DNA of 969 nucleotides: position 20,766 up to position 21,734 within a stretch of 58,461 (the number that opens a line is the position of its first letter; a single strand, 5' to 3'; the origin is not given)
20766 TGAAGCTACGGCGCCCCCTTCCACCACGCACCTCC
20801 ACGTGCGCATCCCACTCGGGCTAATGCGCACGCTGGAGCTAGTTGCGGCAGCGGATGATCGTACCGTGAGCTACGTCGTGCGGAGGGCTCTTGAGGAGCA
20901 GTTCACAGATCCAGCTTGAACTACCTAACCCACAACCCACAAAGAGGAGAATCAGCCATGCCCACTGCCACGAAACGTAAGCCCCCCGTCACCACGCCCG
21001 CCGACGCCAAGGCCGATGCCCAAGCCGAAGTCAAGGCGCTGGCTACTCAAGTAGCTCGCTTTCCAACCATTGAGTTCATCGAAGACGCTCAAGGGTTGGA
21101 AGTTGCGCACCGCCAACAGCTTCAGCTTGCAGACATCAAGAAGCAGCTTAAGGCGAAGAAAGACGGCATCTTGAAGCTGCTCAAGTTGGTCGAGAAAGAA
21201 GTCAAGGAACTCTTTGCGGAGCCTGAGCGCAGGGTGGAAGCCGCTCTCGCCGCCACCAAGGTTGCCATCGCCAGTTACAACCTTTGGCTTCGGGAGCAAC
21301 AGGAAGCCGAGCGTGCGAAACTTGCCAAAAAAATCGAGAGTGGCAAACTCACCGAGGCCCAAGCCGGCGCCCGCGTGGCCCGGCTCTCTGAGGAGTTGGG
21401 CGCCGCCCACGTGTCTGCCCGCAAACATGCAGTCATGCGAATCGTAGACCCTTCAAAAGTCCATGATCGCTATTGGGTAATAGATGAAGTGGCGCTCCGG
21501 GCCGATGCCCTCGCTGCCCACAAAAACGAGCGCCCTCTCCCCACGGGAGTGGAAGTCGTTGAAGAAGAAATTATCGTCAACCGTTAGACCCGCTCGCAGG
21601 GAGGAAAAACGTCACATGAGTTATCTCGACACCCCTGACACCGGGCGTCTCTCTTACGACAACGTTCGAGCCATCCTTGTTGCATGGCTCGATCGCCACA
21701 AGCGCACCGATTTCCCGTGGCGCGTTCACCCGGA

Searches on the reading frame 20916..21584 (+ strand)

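Call 3: search_protein_families(library=pfam, proteins=[window:20916-21584:+], max_evalue=1)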
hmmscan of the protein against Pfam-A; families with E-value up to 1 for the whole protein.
window:20916-21584:+ (223 aa): 1 family
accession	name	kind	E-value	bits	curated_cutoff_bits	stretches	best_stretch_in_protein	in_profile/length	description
PF04513.17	Baculo_PEP_C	-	0.012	16.1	38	1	68-126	26-84/140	Baculovirus polyhedron envelope protein, PEP, C terminus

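Call 4: search_protein_families(library=phrogs, proteins=[window:20916-21584:+], max_evalue=0.01)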
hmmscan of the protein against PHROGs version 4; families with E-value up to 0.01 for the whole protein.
window:20916-21584:+ (223 aa): 0 families
